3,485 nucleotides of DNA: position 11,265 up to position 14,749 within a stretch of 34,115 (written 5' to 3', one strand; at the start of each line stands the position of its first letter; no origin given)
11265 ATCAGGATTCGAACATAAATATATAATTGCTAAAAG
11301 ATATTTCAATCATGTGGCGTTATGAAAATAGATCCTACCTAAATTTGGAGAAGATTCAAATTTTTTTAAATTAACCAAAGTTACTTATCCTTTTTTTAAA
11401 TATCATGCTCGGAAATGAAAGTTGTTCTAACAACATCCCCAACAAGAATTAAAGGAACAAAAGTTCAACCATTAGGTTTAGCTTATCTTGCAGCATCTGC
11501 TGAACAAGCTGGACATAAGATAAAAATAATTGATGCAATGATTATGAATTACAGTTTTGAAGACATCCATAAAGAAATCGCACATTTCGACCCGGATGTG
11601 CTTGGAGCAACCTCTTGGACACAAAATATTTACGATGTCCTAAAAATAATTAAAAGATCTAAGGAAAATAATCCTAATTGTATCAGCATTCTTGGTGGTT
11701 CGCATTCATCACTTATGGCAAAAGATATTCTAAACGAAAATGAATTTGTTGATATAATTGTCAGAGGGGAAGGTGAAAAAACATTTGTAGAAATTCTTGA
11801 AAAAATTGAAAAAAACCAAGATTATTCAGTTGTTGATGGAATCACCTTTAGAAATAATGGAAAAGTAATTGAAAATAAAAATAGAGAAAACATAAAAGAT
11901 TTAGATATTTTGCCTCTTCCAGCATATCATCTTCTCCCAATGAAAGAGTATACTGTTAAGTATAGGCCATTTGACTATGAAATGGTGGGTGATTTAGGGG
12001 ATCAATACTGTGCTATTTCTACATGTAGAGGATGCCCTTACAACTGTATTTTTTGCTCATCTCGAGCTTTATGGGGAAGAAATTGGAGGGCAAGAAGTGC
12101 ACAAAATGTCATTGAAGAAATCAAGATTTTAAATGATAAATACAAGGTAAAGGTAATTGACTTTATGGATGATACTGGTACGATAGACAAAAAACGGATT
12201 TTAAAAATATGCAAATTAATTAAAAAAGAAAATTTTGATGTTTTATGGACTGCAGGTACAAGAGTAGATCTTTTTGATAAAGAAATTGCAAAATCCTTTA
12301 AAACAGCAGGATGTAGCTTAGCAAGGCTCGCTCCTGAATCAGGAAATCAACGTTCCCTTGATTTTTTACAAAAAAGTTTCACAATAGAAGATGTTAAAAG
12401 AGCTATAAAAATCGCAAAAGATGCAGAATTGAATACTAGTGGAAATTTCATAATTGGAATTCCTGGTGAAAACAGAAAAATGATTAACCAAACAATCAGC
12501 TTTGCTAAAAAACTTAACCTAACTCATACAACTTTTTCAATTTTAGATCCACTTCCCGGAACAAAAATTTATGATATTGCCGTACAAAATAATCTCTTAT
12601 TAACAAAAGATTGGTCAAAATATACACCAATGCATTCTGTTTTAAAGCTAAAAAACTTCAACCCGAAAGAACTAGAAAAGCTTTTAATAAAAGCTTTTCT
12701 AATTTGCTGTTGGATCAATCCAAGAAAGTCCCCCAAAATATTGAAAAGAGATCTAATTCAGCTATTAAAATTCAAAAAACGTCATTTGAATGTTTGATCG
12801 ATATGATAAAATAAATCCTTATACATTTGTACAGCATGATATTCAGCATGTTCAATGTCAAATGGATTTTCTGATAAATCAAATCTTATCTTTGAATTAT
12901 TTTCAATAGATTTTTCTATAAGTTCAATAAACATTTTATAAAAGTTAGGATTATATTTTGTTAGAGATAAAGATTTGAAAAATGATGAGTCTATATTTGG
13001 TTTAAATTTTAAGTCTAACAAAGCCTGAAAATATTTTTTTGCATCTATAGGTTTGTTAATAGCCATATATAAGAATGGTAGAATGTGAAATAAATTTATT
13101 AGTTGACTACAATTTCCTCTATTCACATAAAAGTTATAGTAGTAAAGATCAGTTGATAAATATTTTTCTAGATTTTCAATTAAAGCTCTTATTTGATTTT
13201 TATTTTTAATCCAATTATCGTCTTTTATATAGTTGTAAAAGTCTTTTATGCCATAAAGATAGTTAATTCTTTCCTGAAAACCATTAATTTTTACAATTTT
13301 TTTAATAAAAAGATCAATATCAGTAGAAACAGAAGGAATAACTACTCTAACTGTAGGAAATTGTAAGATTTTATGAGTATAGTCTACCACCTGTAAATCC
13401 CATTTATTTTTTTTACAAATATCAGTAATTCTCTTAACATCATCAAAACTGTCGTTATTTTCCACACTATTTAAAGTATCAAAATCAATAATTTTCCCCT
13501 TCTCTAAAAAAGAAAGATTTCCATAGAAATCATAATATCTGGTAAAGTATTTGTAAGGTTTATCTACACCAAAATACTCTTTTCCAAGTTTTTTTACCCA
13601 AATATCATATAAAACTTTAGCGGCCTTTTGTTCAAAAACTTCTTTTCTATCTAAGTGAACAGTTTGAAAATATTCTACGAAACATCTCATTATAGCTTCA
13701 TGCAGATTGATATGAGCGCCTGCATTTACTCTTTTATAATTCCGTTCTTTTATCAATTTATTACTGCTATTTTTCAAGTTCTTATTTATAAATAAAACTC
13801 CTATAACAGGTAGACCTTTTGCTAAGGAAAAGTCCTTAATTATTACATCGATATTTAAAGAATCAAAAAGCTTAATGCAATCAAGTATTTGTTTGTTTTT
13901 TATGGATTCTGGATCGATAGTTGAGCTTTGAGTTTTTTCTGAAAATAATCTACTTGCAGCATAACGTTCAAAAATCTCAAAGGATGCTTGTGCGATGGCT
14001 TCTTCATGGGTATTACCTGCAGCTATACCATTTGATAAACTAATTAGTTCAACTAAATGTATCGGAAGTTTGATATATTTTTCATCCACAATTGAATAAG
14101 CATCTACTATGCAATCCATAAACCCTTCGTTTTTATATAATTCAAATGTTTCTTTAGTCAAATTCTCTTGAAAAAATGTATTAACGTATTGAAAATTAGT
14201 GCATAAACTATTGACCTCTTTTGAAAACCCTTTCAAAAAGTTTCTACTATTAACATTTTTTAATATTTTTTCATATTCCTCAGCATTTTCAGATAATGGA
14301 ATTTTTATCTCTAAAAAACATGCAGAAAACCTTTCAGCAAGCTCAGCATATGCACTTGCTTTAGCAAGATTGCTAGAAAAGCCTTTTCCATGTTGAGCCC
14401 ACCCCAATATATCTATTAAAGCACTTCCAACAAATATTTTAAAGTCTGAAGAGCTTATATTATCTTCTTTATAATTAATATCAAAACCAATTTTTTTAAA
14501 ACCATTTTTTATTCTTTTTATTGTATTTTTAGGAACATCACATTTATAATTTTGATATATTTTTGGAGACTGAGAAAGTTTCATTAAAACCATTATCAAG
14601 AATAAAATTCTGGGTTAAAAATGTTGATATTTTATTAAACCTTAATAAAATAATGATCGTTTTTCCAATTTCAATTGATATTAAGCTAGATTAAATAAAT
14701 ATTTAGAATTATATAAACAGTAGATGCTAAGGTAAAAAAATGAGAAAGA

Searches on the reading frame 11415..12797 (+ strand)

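Call 10: search_protein_families(library=pfam, proteins=[window:11415-12797:+], max_evalue=0.01)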
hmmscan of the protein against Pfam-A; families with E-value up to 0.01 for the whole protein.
window:11415-12797:+ (460 aa): 4 families
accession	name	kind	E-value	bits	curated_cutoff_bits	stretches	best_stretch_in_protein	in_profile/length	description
PF04055.27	Radical_SAM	-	1.3e-24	87.7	29.5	1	201-364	1-166/166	Radical SAM superfamily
PF02310.24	B12-binding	-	2.4e-24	85.9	32.1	1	15-127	10-120/121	B12 binding domain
PF13353.11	Fer4_12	-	0.00046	20.9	22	0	204-290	12-100/137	4Fe-4S single cluster domain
PF19864.5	Radical_SAM_N2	-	0.0096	15.8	29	0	76-135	73-129/151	Radical SAM proteins, N-terminal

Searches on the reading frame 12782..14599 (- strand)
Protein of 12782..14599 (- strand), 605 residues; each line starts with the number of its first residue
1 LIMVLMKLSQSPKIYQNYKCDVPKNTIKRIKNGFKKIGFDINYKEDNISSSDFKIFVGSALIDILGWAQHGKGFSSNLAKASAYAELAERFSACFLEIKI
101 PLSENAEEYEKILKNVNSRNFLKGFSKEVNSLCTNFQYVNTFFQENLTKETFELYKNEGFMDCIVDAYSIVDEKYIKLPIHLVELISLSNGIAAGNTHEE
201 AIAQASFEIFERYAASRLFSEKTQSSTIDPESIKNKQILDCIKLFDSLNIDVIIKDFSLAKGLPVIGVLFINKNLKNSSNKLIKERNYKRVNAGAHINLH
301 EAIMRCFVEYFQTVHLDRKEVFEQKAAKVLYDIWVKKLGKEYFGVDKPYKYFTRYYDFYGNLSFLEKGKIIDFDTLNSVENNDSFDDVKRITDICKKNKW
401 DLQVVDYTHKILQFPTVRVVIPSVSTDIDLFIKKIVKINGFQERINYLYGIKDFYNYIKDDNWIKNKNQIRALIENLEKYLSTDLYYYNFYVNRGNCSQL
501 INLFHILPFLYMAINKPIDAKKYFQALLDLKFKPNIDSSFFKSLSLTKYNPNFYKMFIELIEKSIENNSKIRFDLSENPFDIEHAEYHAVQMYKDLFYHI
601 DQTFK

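Call 10: search_protein_families(library=pfam, proteins=[window:12782-14599:-], max_evalue=0.01)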
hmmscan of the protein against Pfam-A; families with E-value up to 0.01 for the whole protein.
window:12782-14599:- (605 aa): 1 family
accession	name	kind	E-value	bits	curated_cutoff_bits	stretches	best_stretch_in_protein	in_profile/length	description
PF02624.21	YcaO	-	4.2e-40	138.5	25.7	1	71-424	2-324/325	YcaO cyclodehydratase, ATP-ad Mg2+-binding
